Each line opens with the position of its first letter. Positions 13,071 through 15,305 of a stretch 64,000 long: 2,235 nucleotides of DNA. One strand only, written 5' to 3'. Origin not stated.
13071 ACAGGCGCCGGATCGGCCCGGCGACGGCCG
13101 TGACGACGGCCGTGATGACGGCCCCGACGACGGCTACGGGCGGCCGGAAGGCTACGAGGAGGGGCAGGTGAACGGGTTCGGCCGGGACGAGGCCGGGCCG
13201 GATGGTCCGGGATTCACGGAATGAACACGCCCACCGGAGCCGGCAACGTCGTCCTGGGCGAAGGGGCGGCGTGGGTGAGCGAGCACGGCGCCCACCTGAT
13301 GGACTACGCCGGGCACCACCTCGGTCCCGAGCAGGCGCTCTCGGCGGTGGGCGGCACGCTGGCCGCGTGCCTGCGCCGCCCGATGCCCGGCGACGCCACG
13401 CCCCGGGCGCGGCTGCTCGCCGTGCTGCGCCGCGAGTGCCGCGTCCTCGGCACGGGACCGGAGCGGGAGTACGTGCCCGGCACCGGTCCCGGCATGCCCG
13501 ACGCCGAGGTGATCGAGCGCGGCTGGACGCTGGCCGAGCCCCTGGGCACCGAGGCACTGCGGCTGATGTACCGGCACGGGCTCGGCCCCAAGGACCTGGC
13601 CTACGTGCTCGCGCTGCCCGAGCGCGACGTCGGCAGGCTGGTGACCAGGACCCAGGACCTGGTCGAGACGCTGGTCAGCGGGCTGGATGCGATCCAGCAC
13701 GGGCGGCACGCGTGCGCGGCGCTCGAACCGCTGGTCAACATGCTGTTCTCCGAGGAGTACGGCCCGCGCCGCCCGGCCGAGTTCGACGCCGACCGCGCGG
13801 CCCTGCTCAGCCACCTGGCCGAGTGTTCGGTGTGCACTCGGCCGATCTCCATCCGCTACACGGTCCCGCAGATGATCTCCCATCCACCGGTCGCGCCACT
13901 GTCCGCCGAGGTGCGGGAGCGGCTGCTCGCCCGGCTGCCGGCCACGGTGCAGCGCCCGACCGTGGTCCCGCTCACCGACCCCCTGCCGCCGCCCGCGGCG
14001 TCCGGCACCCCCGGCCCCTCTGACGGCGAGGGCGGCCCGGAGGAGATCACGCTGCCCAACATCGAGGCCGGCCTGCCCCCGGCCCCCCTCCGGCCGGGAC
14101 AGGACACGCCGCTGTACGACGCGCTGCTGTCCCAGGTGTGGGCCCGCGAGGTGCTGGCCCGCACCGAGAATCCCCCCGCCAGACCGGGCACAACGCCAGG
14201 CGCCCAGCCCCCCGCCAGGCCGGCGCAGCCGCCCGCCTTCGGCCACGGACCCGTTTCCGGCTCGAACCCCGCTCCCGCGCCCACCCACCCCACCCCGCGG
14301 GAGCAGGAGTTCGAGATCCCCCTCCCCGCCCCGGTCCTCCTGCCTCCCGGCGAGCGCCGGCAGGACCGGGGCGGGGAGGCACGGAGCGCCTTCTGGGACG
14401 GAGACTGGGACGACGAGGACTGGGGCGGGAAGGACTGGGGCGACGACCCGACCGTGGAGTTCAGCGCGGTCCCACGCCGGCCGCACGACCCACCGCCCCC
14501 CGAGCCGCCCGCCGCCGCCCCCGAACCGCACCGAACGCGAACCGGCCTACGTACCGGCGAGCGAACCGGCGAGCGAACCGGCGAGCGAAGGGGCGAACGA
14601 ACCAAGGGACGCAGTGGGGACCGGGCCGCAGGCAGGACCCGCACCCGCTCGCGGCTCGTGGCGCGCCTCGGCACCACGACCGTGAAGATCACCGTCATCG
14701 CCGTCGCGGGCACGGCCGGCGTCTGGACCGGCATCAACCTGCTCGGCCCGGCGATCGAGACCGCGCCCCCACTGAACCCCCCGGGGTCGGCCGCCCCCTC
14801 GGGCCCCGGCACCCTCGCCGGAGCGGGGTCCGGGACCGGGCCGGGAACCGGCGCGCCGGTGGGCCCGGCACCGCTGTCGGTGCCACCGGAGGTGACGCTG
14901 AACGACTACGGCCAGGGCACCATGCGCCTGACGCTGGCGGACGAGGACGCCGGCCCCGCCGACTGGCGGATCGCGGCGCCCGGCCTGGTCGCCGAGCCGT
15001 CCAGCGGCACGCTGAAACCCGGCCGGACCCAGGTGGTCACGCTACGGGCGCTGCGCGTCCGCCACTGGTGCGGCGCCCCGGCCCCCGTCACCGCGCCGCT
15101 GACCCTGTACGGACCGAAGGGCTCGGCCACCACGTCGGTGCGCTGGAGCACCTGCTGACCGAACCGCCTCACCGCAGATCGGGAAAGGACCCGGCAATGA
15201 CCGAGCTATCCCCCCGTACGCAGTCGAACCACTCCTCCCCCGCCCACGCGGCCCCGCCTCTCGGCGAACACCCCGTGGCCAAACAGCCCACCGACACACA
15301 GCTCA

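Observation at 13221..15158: Single protein combining a sigma-70 region-4-like HTH, an anti-sigma zf-HC2 motif (HxxxCxxC), a transmembrane helix and a large extracytoplasmic domain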

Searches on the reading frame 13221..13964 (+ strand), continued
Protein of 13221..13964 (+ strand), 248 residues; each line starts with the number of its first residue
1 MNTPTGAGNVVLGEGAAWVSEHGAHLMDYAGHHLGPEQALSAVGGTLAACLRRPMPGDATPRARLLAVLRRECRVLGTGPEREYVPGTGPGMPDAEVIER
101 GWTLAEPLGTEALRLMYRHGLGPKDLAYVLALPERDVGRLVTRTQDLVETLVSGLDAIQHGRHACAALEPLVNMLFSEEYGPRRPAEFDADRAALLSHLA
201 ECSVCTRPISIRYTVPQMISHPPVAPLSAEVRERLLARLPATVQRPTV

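Call 42: find_encoding_contigs(protein=P0099, flank=6000, max_places=2)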
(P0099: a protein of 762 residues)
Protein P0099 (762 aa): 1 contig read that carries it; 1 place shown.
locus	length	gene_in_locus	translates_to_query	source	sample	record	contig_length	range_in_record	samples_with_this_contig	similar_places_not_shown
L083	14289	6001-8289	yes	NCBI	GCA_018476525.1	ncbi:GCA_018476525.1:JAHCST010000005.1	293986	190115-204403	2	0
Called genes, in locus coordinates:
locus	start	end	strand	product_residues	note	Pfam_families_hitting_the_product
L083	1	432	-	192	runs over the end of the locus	PF01947:Rv2949c-like (faint)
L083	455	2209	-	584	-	PF07690:MFS_1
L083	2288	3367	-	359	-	PF18152:DAHP_snth_FXD, PF00793:DAHP_synth_1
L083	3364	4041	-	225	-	-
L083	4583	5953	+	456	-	PF02786:CPSase_L_D2, PF18603:LAL_C2 (weak)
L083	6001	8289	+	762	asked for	-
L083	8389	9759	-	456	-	PF24906:Zf_WRKY19 (faint)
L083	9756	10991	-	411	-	-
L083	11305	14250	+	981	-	PF03704:BTAD, PF00931:NB-ARC (weak), PF13191:AAA_16, PF13401:AAA_22 (faint), PF25873:WHD_MalT (faint), PF13424:TPR_12 (weak)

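Call 43: find_encoding_contigs(protein=P0105, flank=6000, max_places=2)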
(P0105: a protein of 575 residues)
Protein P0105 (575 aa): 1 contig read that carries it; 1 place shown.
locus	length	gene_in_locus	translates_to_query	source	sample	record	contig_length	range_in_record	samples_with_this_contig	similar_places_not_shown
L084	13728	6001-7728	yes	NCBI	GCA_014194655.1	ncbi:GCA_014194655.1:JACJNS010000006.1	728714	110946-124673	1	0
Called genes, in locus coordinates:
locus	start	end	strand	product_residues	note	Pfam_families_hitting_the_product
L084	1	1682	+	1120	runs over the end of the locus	PF00486:Trans_reg_C, PF03704:BTAD, PF13191:AAA_16, PF13401:AAA_22 (weak)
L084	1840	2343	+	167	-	PF09335:VTT_dom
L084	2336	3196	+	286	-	PF00768:Peptidase_S11, PF13354:Beta-lactamase2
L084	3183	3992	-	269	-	PF22435:MRM3-like_sub_bind, PF00588:SpoU_methylase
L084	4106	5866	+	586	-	PF13531:SBP_bac_11, PF00092:VWA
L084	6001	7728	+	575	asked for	PF04545:Sigma70_r4 (weak), PF08281:Sigma70_r4_2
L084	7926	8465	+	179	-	-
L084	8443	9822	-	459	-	PF00392:GntR, PF00155:Aminotran_1_2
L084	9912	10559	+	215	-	PF12900:Pyridox_ox_2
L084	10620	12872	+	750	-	PF00069:Pkinase, PF07714:PK_Tyr_Ser-Thr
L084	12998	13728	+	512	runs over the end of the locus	PF00069:Pkinase, PF07714:PK_Tyr_Ser-Thr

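Call 44: find_encoding_contigs(protein=P0100, flank=6000, max_places=2)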
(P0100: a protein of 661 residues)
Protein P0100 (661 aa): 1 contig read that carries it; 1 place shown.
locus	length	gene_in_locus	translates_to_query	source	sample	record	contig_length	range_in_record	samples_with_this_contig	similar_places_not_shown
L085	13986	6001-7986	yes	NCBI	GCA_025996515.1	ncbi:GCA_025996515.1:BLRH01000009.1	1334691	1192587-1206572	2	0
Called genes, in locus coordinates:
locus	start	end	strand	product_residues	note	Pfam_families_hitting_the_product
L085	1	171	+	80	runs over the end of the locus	PF04149:DUF397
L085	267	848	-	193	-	PF00300:His_Phos_1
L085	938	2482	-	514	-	PF00884:Sulfatase, PF16347:SGSH_C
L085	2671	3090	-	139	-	PF01243:PNPOx_N, PF12900:Pyridox_ox_2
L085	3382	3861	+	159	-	PF13280:WYL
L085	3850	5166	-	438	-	PF05147:LANC_like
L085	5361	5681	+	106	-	PF00166:Cpn10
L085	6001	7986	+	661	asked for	-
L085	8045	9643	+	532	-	-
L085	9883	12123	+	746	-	PF04738:Lant_dehydr_N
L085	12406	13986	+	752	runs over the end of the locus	PF04738:Lant_dehydr_N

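Call 89: list_cluster_members(proteins=[P0099, P0100, P0101, P0103, P0105, P0106, P0107, P0110, P0111, P0092])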
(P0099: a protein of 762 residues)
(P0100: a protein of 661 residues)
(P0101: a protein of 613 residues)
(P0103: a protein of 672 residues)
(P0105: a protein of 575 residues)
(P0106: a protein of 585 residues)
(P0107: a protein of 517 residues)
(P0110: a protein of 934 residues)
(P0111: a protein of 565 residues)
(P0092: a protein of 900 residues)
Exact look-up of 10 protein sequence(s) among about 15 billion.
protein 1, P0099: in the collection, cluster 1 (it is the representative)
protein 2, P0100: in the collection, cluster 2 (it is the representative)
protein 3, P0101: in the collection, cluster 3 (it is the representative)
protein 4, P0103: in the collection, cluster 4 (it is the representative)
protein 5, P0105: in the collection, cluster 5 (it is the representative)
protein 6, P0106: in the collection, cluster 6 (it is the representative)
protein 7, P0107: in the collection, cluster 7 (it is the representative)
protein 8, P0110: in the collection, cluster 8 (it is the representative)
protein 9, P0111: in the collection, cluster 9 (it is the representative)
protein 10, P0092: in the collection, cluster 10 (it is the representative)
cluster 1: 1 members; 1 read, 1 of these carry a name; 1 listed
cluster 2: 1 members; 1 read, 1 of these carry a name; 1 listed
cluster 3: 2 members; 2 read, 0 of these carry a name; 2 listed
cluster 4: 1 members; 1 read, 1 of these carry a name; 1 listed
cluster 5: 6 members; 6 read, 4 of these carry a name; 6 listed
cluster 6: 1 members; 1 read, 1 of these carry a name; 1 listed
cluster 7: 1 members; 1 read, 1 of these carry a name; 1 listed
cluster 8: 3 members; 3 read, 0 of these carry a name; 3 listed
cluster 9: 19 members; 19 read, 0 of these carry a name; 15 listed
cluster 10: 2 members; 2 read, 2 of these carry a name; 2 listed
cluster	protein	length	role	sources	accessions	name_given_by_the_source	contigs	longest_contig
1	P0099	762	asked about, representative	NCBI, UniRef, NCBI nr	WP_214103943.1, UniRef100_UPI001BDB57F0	hypothetical protein [Acrocarpospora catenulata] | hypothetical protein n=1 Tax=Acrocarpospora catenulata TaxID=2836182 RepID=UPI001BDB57F0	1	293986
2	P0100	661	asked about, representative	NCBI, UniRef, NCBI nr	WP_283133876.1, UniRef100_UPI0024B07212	RNA polymerase sigma factor [Rhizohabitans arisaemae] | RNA polymerase sigma factor n=1 Tax=Rhizohabitans arisaemae TaxID=2720610 ... | hypothetical protein [Rhizohabitans arisaemae]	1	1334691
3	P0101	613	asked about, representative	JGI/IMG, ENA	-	-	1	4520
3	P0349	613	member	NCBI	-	-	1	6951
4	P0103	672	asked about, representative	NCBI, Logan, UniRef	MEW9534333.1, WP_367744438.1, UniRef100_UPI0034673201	sigma factor [Microbispora sp. NPDC049125] | sigma factor n=1 Tax=Microbispora sp. NPDC049125 TaxID=3154929 RepID=UPI0034673201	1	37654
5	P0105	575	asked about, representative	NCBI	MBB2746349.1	UNVERIFIED_ORG: RNA polymerase sigma factor (sigma-70 family) [Microbispora rosea subsp. ...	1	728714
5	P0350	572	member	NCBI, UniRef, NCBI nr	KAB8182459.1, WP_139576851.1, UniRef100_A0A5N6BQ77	sigma factor-like helix-turn-helix DNA-binding protein [Microbispora catharanthi] | RNA polymerase sigma factor 70 region 4 type 2 domain-containing protein n=1 ... | sigma-70 family RNA polymerase sigma factor [Microbispora catharanthi]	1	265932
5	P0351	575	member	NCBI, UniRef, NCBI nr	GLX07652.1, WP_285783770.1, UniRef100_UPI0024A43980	sigma factor-like helix-turn-helix DNA-binding protein [Microbispora sp. NBRC 16548] | sigma factor-like helix-turn-helix DNA-binding protein n=1 Tax=Microbispora sp. NBRC ...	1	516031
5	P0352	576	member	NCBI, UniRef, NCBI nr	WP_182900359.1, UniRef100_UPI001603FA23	sigma-70 family RNA polymerase sigma factor [Microbispora sp. H10830] | sigma-70 family RNA polymerase sigma factor n=1 Tax=Microbispora sp. H10830 TaxID=2729109 ...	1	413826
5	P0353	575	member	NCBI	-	-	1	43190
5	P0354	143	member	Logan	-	-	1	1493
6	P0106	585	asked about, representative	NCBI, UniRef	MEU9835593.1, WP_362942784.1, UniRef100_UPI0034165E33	hypothetical protein AB0D67_29005 [Streptosporangium sp. NPDC048047] | hypothetical protein n=1 Tax=Streptosporangium sp. NPDC048047 TaxID=3155748 ...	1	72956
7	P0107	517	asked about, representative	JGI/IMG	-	DNA-directed RNA polymerase specialized sigma24 family protein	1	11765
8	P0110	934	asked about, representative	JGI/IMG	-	-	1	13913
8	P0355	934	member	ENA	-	-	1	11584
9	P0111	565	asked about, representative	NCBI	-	-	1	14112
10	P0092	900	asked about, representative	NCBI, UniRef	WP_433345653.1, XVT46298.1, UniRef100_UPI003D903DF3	hypothetical protein ACQP25_24735 [Microtetraspora malaysiensis] | hypothetical protein n=1 Tax=Microtetraspora malaysiensis TaxID=161358 RepID=UPI003D903DF3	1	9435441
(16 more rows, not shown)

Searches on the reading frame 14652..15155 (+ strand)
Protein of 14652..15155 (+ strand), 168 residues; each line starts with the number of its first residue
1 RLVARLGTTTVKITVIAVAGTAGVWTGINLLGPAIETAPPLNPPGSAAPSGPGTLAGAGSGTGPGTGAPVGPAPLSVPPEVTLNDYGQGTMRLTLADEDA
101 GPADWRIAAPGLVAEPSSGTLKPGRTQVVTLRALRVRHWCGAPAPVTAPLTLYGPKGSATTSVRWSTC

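Call 52: predict_structure(alignment_id=A3)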
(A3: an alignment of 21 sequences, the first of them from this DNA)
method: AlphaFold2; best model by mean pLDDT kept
length: 168 residues; sequences in the alignment: 21
mean_pLDDT: 73.2   pTM: 0.56
mean pLDDT of the five models: 73.2, 73.2, 72.4, 71.6, 70.8
residues with pLDDT >= 90: 73; 70-90: 19; 50-70: 33; < 50: 43
segments of 3 or more residues with pLDDT < 50: 1-3, 25-38, 44-65
pLDDT, mean of each block of 10 residues (from residue 1): 49 55 46 43 45 42 53 84 95 92 96 98 96 80 89 95 90
secondary structure, 60 per line:
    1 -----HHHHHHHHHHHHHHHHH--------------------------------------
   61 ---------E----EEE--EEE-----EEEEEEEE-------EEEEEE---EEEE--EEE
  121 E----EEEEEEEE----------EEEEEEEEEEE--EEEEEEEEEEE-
elements in order: H6-22 E75-77 E80-82 E88-95 E103-108 E112-115 E118-121 E126-133 E144-154 E157-167

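Call 54: fold_search(model_id=the predicted structure, library=pdb)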
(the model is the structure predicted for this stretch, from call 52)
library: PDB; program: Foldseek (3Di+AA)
matches with E <= 10: 1998; with E <= 0.001: 104
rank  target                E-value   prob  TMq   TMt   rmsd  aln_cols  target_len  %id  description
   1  7sqc_T2               1.0e-05  1.00  0.44  0.15   3.5       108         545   21  Ciliary C1 central pair apparatus isolated from Chlamydomonas reinhardtii (released 2022-04-13)
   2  3f65_B                1.1e-05  1.00  0.44  0.37   3.8       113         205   14  The F4 fimbrial chaperone FaeE does not self-cap its interactive surfaces (released 2009-05-19)
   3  8dkw_P                1.5e-05  1.00  0.39  0.21   3.2       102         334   18  Cryo-EM structure of cystinosin N288K mutant in a cytosol-open state at pH5.0 (released 2022-09-21)
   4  7sqc_T0               1.7e-05  1.00  0.44  0.15   3.6       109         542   22  Ciliary C1 central pair apparatus isolated from Chlamydomonas reinhardtii (released 2022-04-13)
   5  3f6i_B                1.8e-05  1.00  0.45  0.42   4.1       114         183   14  Structure of the SeMet labeled F4 fibrial chaperone FaeE (released 2009-05-19)
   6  7sqc_F0               2.1e-05  1.00  0.45  0.26   3.6       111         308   15  Ciliary C1 central pair apparatus isolated from Chlamydomonas reinhardtii (released 2022-04-13)
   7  3f65_D                2.4e-05  1.00  0.45  0.46   3.7       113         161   13  The F4 fimbrial chaperone FaeE does not self-cap its interactive surfaces (released 2009-05-19)
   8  8hs7                  2.4e-05  1.00  0.39  0.49   4.6       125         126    7  Crystal structure of Vesicle-associated membrane protein-associated protein SCS2 from yeast (released 2024-01-17)
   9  6nps_B                3.1e-05  1.00  0.40  0.08   3.9        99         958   16  Crystal structure of GH115 enzyme AxyAgu115A from Amphibacillus xylanus (released 2020-07-15)
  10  3f65_E                3.3e-05  1.00  0.45  0.39   3.7       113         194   13  The F4 fimbrial chaperone FaeE does not self-cap its interactive surfaces (released 2009-05-19)
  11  7sqc_T1               3.3e-05  1.00  0.43  0.14   3.7       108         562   22  Ciliary C1 central pair apparatus isolated from Chlamydomonas reinhardtii (released 2022-04-13)
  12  1qpx_A                3.3e-05  1.00  0.40  0.33   3.7       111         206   13  CRYSTAL STRUCTURES OF SELF-CAPPING PAPD CHAPERONE HOMODIMERS (released 1999-07-07)
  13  3f65_H                3.5e-05  1.00  0.43  0.46   3.7       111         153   14  The F4 fimbrial chaperone FaeE does not self-cap its interactive surfaces (released 2009-05-19)
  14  1m1s                  3.7e-05  1.00  0.39  0.55   4.1       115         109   10  Structure of WR4, a C.elegans MSP family member (released 2003-07-29)
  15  5k93_A                3.9e-05  1.00  0.42  0.35   3.6       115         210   11  PapD wild-type chaperone (released 2016-07-20)
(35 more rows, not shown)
